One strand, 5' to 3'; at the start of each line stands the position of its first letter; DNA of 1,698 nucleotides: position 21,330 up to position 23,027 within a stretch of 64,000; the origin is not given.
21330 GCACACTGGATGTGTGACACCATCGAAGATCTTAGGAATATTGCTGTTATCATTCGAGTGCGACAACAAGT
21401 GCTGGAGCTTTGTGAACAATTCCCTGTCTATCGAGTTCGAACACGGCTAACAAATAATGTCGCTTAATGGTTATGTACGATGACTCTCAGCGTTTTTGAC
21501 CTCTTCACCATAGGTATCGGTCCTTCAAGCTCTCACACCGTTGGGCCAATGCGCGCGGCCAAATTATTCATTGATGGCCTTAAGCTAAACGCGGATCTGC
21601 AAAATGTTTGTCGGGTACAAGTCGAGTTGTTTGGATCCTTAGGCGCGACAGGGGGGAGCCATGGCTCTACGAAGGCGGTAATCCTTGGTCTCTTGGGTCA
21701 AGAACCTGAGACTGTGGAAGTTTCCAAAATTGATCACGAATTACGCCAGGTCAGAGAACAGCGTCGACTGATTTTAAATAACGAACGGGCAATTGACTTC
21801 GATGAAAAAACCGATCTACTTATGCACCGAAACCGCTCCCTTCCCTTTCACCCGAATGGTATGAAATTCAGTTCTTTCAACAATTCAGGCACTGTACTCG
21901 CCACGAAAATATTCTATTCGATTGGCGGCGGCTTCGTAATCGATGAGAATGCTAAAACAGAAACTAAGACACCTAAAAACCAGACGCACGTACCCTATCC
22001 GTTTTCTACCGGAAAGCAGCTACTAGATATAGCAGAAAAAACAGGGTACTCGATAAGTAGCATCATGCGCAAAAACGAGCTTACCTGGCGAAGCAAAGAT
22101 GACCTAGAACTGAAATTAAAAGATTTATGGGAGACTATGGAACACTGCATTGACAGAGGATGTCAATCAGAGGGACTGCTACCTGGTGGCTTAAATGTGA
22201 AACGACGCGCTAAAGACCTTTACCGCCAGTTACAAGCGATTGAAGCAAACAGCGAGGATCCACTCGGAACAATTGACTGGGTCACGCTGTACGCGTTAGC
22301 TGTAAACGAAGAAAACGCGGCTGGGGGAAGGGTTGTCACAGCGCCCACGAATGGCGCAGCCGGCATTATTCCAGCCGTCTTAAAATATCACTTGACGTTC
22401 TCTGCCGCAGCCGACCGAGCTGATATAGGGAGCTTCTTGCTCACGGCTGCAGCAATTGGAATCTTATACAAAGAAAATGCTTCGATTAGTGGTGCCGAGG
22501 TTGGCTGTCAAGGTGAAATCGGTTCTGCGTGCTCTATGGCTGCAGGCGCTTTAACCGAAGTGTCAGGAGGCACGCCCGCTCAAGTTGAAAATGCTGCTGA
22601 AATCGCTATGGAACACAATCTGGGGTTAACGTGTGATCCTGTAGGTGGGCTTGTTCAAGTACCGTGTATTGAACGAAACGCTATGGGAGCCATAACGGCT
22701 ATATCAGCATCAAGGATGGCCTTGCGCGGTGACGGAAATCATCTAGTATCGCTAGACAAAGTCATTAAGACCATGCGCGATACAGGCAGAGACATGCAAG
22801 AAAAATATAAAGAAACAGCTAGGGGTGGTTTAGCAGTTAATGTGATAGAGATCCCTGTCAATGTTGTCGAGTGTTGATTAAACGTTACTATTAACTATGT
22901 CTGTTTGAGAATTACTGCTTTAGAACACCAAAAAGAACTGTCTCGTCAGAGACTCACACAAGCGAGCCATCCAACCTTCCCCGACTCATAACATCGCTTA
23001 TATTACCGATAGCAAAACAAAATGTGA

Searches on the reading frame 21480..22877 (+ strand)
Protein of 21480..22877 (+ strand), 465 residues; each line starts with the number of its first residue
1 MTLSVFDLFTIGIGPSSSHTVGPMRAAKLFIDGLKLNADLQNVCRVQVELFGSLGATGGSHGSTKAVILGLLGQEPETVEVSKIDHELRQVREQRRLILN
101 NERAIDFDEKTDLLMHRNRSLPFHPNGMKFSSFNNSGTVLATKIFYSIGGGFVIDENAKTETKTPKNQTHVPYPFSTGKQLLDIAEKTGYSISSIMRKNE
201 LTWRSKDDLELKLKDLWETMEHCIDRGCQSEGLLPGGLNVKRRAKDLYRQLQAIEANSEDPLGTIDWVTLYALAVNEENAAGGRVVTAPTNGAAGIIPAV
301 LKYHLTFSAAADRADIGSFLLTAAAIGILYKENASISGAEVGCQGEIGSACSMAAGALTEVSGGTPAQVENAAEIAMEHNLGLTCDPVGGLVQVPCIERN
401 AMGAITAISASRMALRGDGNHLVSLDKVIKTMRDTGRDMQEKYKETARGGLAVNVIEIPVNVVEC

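Call 38: list_cluster_members(proteins=[window:21480-22877:+, window:9397-11571:+, window:18685-20904:+, window:13731-15983:-, window:12217-12813:+, window:11747-12220:+, window:17116-18246:-, window:42158-45046:-, window:45337-46635:-, window:7080-7664:-])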
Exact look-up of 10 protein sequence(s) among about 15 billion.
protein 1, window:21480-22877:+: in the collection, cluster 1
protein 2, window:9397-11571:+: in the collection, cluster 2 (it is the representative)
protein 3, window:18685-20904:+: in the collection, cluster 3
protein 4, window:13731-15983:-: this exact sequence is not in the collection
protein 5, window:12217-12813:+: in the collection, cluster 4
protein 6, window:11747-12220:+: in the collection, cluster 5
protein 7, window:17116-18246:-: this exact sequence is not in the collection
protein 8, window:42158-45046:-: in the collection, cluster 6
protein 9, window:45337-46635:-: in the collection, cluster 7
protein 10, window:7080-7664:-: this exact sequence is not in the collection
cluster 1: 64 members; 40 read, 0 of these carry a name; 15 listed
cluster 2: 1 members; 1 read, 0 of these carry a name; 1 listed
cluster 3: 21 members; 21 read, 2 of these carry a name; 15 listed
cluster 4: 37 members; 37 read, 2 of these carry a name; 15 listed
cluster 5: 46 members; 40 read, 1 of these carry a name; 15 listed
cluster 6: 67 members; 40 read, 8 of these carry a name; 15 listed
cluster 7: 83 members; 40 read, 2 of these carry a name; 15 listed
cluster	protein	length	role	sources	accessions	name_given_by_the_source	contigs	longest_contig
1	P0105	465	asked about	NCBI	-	-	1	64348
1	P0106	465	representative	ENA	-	-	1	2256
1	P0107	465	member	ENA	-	-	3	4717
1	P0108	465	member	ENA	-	-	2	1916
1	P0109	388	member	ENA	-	-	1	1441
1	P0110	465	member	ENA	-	-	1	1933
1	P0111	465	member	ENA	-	-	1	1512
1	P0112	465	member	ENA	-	-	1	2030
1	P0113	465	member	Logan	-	-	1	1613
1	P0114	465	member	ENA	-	-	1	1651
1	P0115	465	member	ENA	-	-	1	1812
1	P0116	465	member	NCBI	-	-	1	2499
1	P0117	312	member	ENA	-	-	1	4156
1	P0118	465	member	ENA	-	-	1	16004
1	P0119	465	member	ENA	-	-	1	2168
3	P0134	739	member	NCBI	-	-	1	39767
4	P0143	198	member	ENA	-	-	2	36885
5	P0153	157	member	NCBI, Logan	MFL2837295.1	MAG: hypothetical protein ACJZ83_00290 [Pseudohongiellaceae bacterium]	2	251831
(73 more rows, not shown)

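Call 39: find_encoding_contigs(protein=P0143, flank=10000, max_places=3)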
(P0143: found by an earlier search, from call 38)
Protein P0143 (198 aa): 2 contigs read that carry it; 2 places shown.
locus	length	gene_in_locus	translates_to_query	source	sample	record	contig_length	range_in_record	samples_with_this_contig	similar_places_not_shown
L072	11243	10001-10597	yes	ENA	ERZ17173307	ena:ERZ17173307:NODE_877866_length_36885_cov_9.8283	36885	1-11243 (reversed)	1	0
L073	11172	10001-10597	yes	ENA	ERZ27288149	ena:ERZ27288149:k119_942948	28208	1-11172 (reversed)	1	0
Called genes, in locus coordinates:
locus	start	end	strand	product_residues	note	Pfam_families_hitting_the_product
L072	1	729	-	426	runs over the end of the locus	PF05201:GlutR_N, PF01488:Shikimate_DH, PF00745:GlutR_dimer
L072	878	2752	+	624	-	PF13176:TPR_7 (faint), PF13181:TPR_8 (faint), PF14559:TPR_19 (weak), PF13432:TPR_16 (weak), PF13424:TPR_12, PF13371:TPR_9, PF14559:TPR_19 (weak), PF13432:TPR_16 (weak), +18 more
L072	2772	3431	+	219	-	PF03550:LolB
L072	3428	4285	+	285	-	PF00288:GHMP_kinases_N, PF08544:GHMP_kinases_C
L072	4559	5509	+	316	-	PF13793:Pribosyltran_N, PF00156:Pribosyltran, PF14572:Pribosyl_synth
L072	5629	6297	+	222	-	PF01386:Ribosomal_L25p, PF14693:Ribosomal_TL5_C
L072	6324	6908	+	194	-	PF01195:Pept_tRNA_hydro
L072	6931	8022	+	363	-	PF01926:MMR_HSR1, PF02421:FeoB_N (weak), PF06071:YchF-GTPase_C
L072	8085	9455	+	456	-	PF01546:Peptidase_M20, PF07687:M20_dimer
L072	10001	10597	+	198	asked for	-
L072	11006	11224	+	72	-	-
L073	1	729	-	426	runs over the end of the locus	PF05201:GlutR_N, PF01488:Shikimate_DH, PF00745:GlutR_dimer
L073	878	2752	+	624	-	PF13176:TPR_7 (faint), PF13181:TPR_8 (faint), PF14559:TPR_19 (weak), PF13432:TPR_16 (weak), PF13424:TPR_12, PF13371:TPR_9, PF14559:TPR_19 (weak), PF13432:TPR_16 (weak), +18 more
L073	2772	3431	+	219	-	PF03550:LolB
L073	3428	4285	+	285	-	PF00288:GHMP_kinases_N, PF08544:GHMP_kinases_C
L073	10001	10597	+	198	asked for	-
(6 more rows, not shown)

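Call 40: find_encoding_contigs(protein=P0153, flank=10000, max_places=3)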
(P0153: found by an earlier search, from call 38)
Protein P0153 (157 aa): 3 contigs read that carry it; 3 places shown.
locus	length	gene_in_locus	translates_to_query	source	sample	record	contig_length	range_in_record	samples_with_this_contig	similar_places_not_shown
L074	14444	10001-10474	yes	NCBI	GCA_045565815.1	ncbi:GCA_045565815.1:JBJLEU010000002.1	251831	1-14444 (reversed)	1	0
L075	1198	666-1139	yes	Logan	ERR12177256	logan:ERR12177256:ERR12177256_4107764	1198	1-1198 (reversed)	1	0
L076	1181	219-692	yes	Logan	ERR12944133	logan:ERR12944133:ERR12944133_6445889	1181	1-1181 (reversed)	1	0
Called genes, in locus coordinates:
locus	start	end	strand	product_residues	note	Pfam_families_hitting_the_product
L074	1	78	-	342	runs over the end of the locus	-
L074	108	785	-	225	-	-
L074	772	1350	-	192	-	PF04542:Sigma70_r2, PF08281:Sigma70_r4_2, PF04545:Sigma70_r4 (weak)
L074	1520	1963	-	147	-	PF00581:Rhodanese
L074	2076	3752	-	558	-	PF00682:HMGL-like, PF22615:IPMS_D2, PF08502:LeuA_dimer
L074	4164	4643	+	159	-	PF12840:HTH_20 (weak), PF13404:HTH_AsnC-type, PF13412:HTH_24, PF01047:MarR (weak), PF13545:HTH_Crp_2 (weak), PF01037:AsnC_trans_reg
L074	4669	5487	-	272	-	PF00072:Response_reg, PF04397:LytTR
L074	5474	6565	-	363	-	PF06580:His_kinase, PF02518:HATPase_c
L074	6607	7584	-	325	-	PF00056:Ldh_1_N, PF02866:Ldh_1_C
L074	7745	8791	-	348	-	PF02547:Queuosine_synth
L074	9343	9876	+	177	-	PF13356:Arm-DNA-bind_3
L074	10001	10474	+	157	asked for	-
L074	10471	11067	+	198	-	-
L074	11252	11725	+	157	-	-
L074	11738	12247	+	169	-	-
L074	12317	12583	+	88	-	-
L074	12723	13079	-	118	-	-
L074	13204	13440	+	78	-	-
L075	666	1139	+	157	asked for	-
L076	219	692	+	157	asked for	-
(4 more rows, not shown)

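Call 72: search_protein_families(library=phrogs, proteins=[L074:11252-11725:+, L074:11738-12247:+], max_evalue=0.01)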
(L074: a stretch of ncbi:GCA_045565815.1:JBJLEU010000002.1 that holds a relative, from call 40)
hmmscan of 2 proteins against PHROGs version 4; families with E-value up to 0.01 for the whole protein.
L074:11252-11725:+ (157 aa): 0 families

L074:11738-12247:+ (169 aa): 0 families

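Call 75: find_encoding_contigs(protein=P0118, flank=10000, max_places=3)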
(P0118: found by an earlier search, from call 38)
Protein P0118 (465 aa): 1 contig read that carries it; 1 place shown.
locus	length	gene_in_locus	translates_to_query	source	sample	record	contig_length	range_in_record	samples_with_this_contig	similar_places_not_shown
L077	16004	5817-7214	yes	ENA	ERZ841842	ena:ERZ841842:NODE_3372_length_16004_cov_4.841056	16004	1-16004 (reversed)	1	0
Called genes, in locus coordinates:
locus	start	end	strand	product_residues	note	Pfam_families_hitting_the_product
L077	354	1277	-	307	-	-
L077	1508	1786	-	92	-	-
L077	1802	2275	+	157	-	PF00753:Lactamase_B (weak)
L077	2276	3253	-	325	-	-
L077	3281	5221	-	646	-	PF01011:PQQ, PF13360:PQQ_2 (faint)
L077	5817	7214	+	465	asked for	PF03315:SDH_beta, PF03313:SDH_alpha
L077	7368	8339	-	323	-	PF20703:nSTAND1 (weak), PF00005:ABC_tran, PF02463:SMC_N (weak), PF08352:oligo_HPY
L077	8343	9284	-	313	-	PF00005:ABC_tran, PF13304:AAA_21 (weak), PF08352:oligo_HPY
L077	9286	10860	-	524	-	PF01019:G_glu_transpept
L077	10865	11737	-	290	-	PF01522:Polysacc_deac_1, PF10096:DUF2334 (weak)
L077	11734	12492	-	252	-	PF00106:adh_short, PF08659:KR (weak), PF13561:adh_short_C2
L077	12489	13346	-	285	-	PF12911:OppC_N (weak), PF00528:BPD_transp_1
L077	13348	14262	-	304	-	PF19300:BPD_transp_1_N, PF00528:BPD_transp_1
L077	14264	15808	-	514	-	PF00496:SBP_bac_5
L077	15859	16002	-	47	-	?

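Call 76: find_encoding_contigs(protein=P0134, flank=10000, max_places=3)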
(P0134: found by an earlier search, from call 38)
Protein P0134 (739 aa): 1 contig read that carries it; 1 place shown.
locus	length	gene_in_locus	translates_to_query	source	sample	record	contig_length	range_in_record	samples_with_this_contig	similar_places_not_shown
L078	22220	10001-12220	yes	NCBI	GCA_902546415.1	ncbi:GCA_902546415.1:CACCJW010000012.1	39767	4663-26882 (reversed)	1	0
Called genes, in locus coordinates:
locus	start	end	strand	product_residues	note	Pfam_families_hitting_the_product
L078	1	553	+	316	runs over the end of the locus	PF13793:Pribosyltran_N, PF00156:Pribosyltran, PF14572:Pribosyl_synth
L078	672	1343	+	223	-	PF01386:Ribosomal_L25p, PF14693:Ribosomal_TL5_C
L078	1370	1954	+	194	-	PF01195:Pept_tRNA_hydro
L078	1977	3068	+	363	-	PF01926:MMR_HSR1, PF02421:FeoB_N (weak), PF06071:YchF-GTPase_C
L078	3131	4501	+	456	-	PF01546:Peptidase_M20, PF07687:M20_dimer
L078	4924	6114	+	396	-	PF13356:Arm-DNA-bind_3, PF22022:Phage_int_M, PF00589:Phage_integrase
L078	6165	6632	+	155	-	-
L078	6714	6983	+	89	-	-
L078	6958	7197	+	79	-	-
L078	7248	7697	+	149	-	-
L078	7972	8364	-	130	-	-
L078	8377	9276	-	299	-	-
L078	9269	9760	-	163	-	-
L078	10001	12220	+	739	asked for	PF26549:Tricorn_N (faint)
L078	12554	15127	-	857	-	PF13432:TPR_16, PF13424:TPR_12, PF13432:TPR_16, PF00515:TPR_1, PF13414:TPR_11, PF13432:TPR_16, PF13847:Methyltransf_31, PF08241:Methyltransf_11, +29 more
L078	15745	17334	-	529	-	PF00135:COesterase, PF20434:BD-FAE, PF07859:Abhydrolase_3 (weak)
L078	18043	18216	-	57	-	-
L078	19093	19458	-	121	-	PF00072:Response_reg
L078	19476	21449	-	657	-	PF06241:Castor_Poll_mid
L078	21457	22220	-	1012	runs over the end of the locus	PF00512:HisKA, PF02518:HATPase_c, PF00072:Response_reg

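Call 93: search_protein_families(library=pfam, proteins=[L078:8377-9276:-, L078:7972-8364:-, L078:6165-6632:+, L078:7248-7697:+], max_evalue=0.1)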
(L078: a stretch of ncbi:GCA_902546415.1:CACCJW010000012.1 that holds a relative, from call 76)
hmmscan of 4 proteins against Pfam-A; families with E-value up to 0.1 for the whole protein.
L078:8377-9276:- (299 aa): 0 families

L078:7972-8364:- (130 aa): 0 families

L078:6165-6632:+ (155 aa): 1 family
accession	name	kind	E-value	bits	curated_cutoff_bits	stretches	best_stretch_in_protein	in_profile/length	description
PF24319.2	DUF7491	-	0.0043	17.7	30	1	110-144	33-67/90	Coiled-coil region of unknown function (DUF7491)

L078:7248-7697:+ (149 aa): 0 families
